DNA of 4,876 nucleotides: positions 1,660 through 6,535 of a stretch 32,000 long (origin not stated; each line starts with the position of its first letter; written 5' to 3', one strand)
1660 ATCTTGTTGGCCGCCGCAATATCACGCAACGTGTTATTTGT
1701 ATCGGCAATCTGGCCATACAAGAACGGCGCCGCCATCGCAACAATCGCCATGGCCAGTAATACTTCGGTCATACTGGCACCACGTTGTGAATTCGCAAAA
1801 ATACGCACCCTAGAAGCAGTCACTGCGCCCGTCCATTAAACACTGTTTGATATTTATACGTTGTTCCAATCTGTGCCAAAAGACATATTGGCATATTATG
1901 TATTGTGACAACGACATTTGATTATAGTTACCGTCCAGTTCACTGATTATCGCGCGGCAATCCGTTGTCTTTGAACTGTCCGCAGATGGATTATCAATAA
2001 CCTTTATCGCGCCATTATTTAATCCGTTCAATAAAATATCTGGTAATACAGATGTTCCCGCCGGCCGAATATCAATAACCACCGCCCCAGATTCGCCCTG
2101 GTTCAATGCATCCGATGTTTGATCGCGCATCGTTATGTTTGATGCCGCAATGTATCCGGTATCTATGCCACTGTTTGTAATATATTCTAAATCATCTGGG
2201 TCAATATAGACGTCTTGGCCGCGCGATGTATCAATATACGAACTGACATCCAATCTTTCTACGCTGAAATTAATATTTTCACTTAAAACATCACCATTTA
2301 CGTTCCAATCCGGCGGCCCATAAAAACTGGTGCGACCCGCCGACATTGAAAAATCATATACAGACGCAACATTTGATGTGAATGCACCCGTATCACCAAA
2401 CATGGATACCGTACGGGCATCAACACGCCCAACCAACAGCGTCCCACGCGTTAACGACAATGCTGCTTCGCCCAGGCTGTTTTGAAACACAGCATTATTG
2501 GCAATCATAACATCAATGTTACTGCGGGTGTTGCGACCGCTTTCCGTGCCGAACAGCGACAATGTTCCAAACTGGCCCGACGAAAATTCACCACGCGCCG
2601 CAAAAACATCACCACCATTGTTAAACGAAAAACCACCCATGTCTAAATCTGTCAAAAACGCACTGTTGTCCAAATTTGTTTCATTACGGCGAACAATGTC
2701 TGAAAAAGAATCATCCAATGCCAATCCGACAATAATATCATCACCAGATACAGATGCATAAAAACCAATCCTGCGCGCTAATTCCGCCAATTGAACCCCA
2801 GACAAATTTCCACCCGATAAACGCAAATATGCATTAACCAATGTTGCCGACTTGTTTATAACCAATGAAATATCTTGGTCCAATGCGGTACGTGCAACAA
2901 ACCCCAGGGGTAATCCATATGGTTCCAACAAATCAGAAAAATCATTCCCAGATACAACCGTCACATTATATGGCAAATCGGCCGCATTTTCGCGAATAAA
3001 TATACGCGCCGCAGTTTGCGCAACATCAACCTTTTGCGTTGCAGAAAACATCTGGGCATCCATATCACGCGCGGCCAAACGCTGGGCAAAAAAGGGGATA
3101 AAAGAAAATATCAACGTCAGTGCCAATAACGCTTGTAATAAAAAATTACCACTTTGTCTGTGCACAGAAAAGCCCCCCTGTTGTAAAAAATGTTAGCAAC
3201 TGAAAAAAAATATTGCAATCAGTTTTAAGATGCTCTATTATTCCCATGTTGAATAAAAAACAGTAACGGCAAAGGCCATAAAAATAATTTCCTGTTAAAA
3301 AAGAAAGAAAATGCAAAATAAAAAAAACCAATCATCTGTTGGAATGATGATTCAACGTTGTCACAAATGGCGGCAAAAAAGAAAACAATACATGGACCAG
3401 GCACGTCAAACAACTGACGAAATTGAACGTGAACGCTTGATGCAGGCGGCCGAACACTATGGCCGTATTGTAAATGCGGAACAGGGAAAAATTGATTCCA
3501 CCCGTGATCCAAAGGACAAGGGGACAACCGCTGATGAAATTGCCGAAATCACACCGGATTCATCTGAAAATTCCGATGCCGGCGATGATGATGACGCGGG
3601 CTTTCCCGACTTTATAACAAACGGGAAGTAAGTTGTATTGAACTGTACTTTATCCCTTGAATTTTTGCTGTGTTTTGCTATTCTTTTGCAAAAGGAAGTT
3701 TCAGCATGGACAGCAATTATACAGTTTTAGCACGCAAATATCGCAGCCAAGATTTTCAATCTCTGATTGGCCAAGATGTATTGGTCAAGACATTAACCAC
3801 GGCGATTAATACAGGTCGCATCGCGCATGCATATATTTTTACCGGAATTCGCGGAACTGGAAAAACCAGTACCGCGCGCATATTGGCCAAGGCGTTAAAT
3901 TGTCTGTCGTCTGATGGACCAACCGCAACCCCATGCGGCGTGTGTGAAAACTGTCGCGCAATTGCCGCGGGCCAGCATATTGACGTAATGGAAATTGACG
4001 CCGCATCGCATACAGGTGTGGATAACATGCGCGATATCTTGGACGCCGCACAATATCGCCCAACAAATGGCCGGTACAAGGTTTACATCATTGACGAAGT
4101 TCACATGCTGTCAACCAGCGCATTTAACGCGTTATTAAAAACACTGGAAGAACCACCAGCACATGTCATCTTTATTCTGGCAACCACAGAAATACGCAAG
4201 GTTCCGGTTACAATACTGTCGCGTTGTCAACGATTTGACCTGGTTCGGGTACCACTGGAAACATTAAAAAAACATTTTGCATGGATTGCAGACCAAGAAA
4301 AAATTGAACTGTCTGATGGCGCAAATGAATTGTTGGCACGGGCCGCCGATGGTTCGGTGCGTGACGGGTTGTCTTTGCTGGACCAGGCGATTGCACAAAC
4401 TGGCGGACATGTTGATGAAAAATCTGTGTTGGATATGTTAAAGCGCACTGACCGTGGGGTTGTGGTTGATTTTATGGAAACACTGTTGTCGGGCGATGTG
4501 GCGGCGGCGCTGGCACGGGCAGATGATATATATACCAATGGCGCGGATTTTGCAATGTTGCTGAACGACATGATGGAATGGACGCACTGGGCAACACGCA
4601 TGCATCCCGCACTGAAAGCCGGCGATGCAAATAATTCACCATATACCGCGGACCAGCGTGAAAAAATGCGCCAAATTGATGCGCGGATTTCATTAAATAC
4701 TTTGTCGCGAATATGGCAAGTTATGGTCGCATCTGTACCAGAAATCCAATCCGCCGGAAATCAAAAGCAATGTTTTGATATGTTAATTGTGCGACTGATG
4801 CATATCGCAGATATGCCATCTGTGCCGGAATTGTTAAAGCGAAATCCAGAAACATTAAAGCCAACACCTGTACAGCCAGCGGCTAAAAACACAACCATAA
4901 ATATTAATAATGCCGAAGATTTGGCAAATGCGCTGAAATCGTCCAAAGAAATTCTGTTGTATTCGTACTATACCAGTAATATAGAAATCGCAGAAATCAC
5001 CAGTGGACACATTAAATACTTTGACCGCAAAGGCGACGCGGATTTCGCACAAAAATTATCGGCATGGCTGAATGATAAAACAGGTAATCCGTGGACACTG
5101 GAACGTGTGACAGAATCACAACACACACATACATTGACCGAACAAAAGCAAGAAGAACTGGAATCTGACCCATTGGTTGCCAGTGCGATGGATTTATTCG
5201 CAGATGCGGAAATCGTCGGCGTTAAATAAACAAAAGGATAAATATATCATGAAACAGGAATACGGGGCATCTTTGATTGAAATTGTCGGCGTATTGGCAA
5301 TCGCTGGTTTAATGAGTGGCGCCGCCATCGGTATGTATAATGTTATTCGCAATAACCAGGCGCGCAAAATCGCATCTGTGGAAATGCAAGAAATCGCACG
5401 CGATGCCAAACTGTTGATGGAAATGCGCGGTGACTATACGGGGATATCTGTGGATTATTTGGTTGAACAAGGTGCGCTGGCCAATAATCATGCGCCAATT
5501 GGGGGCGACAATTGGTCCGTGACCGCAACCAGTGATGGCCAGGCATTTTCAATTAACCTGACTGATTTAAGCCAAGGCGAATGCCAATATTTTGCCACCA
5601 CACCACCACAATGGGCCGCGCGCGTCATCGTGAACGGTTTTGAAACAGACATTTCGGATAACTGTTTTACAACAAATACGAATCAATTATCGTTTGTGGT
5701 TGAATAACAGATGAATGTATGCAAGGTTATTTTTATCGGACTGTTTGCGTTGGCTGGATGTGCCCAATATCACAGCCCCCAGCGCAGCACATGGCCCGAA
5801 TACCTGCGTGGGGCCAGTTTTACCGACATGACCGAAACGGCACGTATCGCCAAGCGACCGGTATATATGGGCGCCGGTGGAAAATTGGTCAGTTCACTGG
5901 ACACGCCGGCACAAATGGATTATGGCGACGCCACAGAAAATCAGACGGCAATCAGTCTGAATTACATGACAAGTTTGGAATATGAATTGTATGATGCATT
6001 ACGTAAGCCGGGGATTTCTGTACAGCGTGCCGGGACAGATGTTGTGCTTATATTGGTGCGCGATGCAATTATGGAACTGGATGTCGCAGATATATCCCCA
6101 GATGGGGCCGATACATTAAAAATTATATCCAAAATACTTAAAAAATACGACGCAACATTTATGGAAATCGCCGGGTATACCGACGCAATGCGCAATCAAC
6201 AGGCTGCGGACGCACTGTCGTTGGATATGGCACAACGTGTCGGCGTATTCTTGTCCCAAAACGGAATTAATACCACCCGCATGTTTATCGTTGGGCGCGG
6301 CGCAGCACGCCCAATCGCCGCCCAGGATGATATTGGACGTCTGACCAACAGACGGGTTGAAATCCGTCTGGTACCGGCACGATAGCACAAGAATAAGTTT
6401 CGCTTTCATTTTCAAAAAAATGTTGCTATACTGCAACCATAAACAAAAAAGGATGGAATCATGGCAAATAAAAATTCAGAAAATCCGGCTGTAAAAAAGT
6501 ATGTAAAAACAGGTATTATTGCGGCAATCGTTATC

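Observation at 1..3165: Three tandem, translationally coupled giant pilin-like paralogues: a possible hard-wired PilV-type adhesin repertoire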

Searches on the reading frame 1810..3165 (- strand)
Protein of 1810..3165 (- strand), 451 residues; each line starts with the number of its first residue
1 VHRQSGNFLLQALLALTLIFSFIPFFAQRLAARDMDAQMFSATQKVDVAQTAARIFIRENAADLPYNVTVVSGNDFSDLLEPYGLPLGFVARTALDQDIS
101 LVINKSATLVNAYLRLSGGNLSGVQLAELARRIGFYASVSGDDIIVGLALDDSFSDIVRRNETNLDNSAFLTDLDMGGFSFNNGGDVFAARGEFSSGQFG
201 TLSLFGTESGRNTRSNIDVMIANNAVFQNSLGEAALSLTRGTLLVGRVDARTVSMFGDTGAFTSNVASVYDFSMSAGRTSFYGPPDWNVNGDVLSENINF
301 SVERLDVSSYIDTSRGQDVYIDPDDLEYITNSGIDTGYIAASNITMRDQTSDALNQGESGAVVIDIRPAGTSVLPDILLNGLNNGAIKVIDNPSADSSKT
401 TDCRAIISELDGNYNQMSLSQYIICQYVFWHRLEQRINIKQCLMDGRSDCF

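Call 6: search_protein_families(library=pfam, proteins=[window:1810-3165:-], max_evalue=1)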
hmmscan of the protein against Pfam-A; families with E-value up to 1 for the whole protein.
window:1810-3165:- (451 aa): 0 families

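Call 7: search_protein_families(library=ncbifam, proteins=[window:1810-3165:-], max_evalue=1)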
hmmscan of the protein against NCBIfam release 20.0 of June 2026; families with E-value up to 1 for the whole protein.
window:1810-3165:- (451 aa): 0 families

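Call 17: find_homologous_proteins(query=window:1810-3165:-, max_evalue=0.001)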
Query window:1810-3165:- (451 aa): 948 proteins with E <= 0.001 among 8000 candidates; the best 120 are listed.
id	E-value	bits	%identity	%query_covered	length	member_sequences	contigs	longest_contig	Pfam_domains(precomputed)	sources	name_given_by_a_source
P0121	1.3e-289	978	99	100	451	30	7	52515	-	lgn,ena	-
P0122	1.7e-228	777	77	100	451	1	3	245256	-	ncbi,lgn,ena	-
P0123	7.7e-228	774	77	100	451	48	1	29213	-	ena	-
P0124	8.7e-228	774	77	100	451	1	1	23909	-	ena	-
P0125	3.1e-227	772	77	100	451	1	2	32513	-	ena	-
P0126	3.6e-227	772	77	100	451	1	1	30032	-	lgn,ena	-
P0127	3.0e-225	766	76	100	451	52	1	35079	-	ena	-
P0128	3.9e-224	762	76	100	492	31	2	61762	-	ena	-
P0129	1.0e-221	754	75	100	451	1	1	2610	-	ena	-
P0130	1.3e-221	754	75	100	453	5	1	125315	-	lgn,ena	-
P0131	1.7e-221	754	76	100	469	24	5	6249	-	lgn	-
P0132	2.0e-221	753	75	100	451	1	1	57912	-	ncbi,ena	-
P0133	3.1e-221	753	75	100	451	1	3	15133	-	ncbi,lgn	-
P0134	3.4e-221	753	75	100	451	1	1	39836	-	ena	-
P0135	1.1e-220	751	75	100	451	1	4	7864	-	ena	-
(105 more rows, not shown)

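Call 83: predict_structure(alignment_id=A2)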
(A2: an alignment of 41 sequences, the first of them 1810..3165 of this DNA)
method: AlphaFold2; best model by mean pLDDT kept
length: 451 residues; sequences in the alignment: 41
mean_pLDDT: 54.0   pTM: 0.34
mean pLDDT of the five models: 54.0, 53.1, 52.4, 49.4, 41.5
residues with pLDDT >= 90: 13; 70-90: 188; 50-70: 21; < 50: 229
segments of 3 or more residues with pLDDT < 50: 1-3, 151-376
pLDDT, mean of each block of 10 residues (from residue 1): 57 78 77 77 84 80 81 89 84 89 78 86 77 72 78 32 27 27 32 28 34 34 25 23 26 24 28 30 29 29 30 28 26 25 32 36 34 52 81 81 81 72 81 84 75 56
secondary structure, 60 per line:
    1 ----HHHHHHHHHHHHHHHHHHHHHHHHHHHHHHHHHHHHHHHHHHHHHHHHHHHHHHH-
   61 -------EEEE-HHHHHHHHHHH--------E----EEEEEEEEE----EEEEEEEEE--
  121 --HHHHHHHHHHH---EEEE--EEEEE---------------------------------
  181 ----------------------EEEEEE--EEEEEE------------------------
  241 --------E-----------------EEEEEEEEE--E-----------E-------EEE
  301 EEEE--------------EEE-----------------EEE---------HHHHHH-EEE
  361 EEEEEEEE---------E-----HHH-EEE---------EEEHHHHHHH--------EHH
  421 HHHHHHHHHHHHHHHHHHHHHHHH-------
elements in order: H5-59 E68-71 H73-83 E97-105 E110-118 H123-133 E137-140 E143-147 E203-208 E211-216 E267-275 E298-304 E319-321 E339-341 H351-356 E358-368 E388-390 E400-402 H403-409 H419-444
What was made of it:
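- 1810..3165 (-): P1, 451 aa. PilV-like prepilin-type protein with a 6-aa leader (MHRQSG|NFLLQ) and Gln at +5. Its confidently modelled C-terminal module (about residues 380-445) carries four invariant Cys. The AF2 model has helix 5-59 plus strands at pLDDT 77-89 for residues 5-150, and pLDDT about 81 for residues 380-445 (call 83).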

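Call 87: fold_search(model_id=the predicted structure, library=pdb)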
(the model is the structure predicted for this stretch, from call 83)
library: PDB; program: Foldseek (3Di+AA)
matches with E <= 10: 70; with E <= 0.001: 0
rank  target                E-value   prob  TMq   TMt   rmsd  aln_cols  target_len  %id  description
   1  3w1h_A                1.9e-01  0.23  0.09  0.09  14.4       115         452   13  Crystal structure of the selenocysteine synthase SelA from Aquifex aeolicus (released 2013-06-05)
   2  3k8h_B                2.3e-01  0.57  0.09  0.14   5.2        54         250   18  Structure of crystal form I of TP0453 (released 2010-10-27)
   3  8xcj_F                2.7e-01  0.01  0.06  0.06  38.6       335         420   11  Open State of central tail fiber of bacteriophage lambda upon binding to LamB (gpJ713-LamB complex) (released 2024-05-01)
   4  3w1h_B                3.9e-01  0.15  0.09  0.09  14.3       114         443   14  Crystal structure of the selenocysteine synthase SelA from Aquifex aeolicus (released 2013-06-05)
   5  3k8g_B                5.4e-01  0.38  0.09  0.15   5.4        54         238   18  Structure of crystal form I of TP0453 (released 2010-10-27)
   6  3k8j                  6.1e-01  0.25  0.11  0.18   5.9        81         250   14  Structure of crystal form III of TP0453 (released 2010-10-27)
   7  3k8g_A                8.1e-01  0.30  0.09  0.15   5.5        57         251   19  Structure of crystal form I of TP0453 (released 2010-10-27)
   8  8t23_B                1.4e+00  0.03  0.07  0.14  21.7       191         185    8  Cryo-EM structure of the RBD-ACE2 interface of the SARS-CoV-2 trimeric spike protein bound to ACE2 receptor after loca (released 2023-10-25)
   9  9ukm_A                1.7e+00  0.01  0.04  0.04  39.9       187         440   16  Cryo-EM structure of bacteriophage P1 head (released 2025-10-22)
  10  1ge9_MODEL_1_A        1.8e+00  0.07  0.11  0.20  13.4       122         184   12  SOLUTION STRUCTURE OF THE RIBOSOME RECYCLING FACTOR (released 2001-05-16)
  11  3k8h_A                2.0e+00  0.11  0.10  0.16   6.3        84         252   17  Structure of crystal form I of TP0453 (released 2010-10-27)
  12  2kx2_MODEL_1_A        2.7e+00  0.10  0.08  0.29  10.7        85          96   12  The solution structure of MTH1821 (released 2011-04-27)
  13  5b0u_B                3.0e+00  0.14  0.09  0.21   4.5        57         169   12  Crystal structure of the mutated 19 kDa protein of Oplophorus luciferase (nanoKAZ) (released 2016-01-13)
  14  4qpj_B                3.0e+00  0.06  0.10  0.18  13.6       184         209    9  2.7 Angstrom Structure of a Phosphotransferase in Complex with a Receiver Domain (released 2015-07-15)
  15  3kk9                  3.6e+00  0.08  0.10  0.16   5.6        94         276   11  CaMKII Substrate Complex B (released 2010-02-09)
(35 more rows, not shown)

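Call 106: fold_search(model_id=the predicted structure, library=viral)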
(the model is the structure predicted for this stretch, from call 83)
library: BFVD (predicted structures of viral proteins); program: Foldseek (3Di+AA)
matches with E <= 10: 282; with E <= 0.001: 0
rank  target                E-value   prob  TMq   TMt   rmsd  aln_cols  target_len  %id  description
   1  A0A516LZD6            1.4e-02  0.20  0.11  0.10  33.6       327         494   14  (no name in the UniProt tables at hand)
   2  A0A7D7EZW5            3.1e-02  0.18  0.09  0.05  28.1       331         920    9  (no name in the UniProt tables at hand)
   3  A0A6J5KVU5            6.5e-02  0.09  0.10  0.10  26.0       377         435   10  Uncharacterized protein [uncultured Caudovirales phage]
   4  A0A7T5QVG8            7.3e-02  0.44  0.10  0.22  14.4       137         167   10  (no name in the UniProt tables at hand)
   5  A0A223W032            9.1e-02  0.21  0.14  0.11  29.4       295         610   15  Tail fiber protein [Agrobacterium phage Atu_ph07]
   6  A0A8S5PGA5            1.4e-01  0.09  0.09  0.12  29.7       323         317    9  Uncharacterized protein (Fragment) [Siphoviridae sp. ctXQ92]
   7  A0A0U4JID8            1.5e-01  0.05  0.08  0.06  24.7       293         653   11  (no name in the UniProt tables at hand)
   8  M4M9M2                1.6e-01  0.05  0.09  0.04  27.6       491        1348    8  (no name in the UniProt tables at hand)
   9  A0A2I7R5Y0            1.7e-01  0.08  0.09  0.16  25.8       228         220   12  (no name in the UniProt tables at hand)
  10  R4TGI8                1.9e-01  0.08  0.10  0.12  30.6       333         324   11  Uncharacterized protein [Halogranum tailed virus 1]
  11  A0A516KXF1            2.1e-01  0.03  0.07  0.06  36.8       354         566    9  (no name in the UniProt tables at hand)
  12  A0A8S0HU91            2.3e-01  0.04  0.08  0.05  28.0       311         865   12  (no name in the UniProt tables at hand)
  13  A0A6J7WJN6            2.4e-01  0.09  0.12  0.05  22.8       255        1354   16  Glycine-rich domain-containing protein [uncultured Caudovirales phage]
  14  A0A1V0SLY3            2.5e-01  0.07  0.09  0.14  33.8       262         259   15  Uncharacterized protein [Klosneuvirus KNV1]
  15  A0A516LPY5            2.5e-01  0.03  0.07  0.06  30.3       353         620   12  (no name in the UniProt tables at hand)
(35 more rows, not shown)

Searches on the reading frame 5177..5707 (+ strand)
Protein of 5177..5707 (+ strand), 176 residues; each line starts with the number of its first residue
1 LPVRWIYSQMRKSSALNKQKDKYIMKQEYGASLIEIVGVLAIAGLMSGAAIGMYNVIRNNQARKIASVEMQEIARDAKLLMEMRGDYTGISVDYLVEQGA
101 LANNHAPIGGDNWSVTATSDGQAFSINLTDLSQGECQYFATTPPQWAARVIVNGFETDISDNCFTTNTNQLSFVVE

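Call 6: search_protein_families(library=pfam, proteins=[window:5177-5707:+], max_evalue=1)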
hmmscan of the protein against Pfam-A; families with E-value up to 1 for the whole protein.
window:5177-5707:+ (176 aa): 2 families
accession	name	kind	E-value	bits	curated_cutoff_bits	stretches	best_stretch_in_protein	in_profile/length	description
PF07963.17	N_methyl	-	0.031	14.3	21.2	1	25-51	1-27/27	Prokaryotic N-terminal methylation motif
PF09527.15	ATPase_gene1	-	0.1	13.1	26.6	1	39-58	34-53/54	Putative F0F1-ATPase subunit Ca2+/Mg2+ transporter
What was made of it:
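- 5249..5707 (+): Small prepilin-type gene, 152 aa (MKQEYG|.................), with a C-terminal Cys pair. It is a candidate major pilin of the same filament. That assignment is inferred, not shown. Sub-threshold N_methyl hit, E 0.03 (call 6).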

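Call 7: search_protein_families(library=ncbifam, proteins=[window:5177-5707:+], max_evalue=1)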
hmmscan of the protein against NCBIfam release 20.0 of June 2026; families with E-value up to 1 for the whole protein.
window:5177-5707:+ (176 aa): 3 families
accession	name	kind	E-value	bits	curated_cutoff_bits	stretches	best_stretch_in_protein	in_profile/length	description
TIGR01708.2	typeII_sec_gspH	equivalog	0.088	12.8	80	1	30-66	3-40/169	type II secretion system minor pseudopilin GspH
NF007800.0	PRK10506.1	equivalog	0.09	12.6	158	1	23-67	3-45/163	prepilin peptidase-dependent protein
NF041013.1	T4P_ComGE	equivalog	0.094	12.8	49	1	30-92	5-67/83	competence type IV pilus minor pilin ComGE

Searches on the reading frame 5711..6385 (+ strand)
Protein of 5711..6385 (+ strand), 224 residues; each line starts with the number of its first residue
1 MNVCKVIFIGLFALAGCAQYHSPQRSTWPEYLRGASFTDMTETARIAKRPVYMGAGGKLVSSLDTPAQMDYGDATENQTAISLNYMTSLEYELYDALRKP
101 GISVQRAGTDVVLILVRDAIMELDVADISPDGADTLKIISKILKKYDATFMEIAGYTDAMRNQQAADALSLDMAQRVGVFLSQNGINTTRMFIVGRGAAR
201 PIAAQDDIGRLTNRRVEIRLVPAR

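Call 6: search_protein_families(library=pfam, proteins=[window:5711-6385:+], max_evalue=1)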
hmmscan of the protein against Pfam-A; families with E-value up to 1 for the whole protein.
window:5711-6385:+ (224 aa): 2 families
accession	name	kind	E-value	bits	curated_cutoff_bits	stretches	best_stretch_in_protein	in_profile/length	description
PF00691.25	OmpA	-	4.1e-12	46.7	27.2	1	126-208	7-91/98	OmpA family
PF21017.2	PHA01746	-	0.13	12.5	24.4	1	128-173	64-109/132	PHA01746-like protein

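Call 7: search_protein_families(library=ncbifam, proteins=[window:5711-6385:+], max_evalue=1)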
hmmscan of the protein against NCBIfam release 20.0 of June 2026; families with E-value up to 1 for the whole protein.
window:5711-6385:+ (224 aa): 31 families (the best 25 are shown)
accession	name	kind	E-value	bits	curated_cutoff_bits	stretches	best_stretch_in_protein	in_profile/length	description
NF053611.1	YiaD_Gzip_OmpA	equivalog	2.6e-27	95.9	175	1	83-219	68-205/206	YiaD family glycine zipper/OmpA-like lipoprotein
NF007804.1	PRK10510.1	equivalog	6.9e-22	77.9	307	1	85-222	80-218/219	OmpA family lipoprotein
NF053612.1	anchor_PA1041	equivalog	2.5e-14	53.8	250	1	113-220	124-235/236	PA1041 family peptidoglycan-binding anchor lipoprotein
NF053585.1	OMP_LP_YfiB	equivalog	3.2e-14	53.1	128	1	109-218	48-158/163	outer membrane lipoprotein YfiB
NF045787.1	OmpABordt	equivalog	1.4e-12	47.7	200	1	114-223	82-192/194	outer membrane protein OmpA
TIGR03350.1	type_VI_ompA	equivalog_domain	1.6e-12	47.6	139.8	1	93-219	6-136/137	type VI secretion system protein TssL, long form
NF006541.1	PRK09038.1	equivalog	2e-12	47.3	283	1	75-218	98-246/253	flagellar motor protein MotD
NF006285.1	PRK08457.1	equivalog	5e-11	42.9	250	1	73-220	80-230/253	flagellar motor protein MotB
NF053613.1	OMP_toxin_LptF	equivalog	3.7e-10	39.9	400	1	113-219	137-244/256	lipotoxin F family OmpA-related lipoprotein LptF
NF006508.0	PRK08944.1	subfamily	5.6e-10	38.9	259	1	77-220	139-287/304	MotB family protein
NF038224.1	OmpA_like_CmpA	equivalog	9.4e-10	38.4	300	1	37-221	31-215/233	C-OmpA-like family protein CmpA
NF038223.1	IcmN_DotK_IVB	equivalog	3.1e-09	36.7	250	1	92-219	30-158/164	type IVB secretion system protein IcmN/DotK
NF005999.0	PRK08126.1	subfamily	6.1e-09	35.2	571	1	151-220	356-430/432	hypothetical protein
NF006547.1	PRK09040.1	equivalog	7.3e-09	35.3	194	1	119-222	89-202/213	hypothetical protein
NF005444.0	PRK07033.1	equivalog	3.7e-08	32.8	520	1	75-222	272-423/438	DotU family type VI secretion system protein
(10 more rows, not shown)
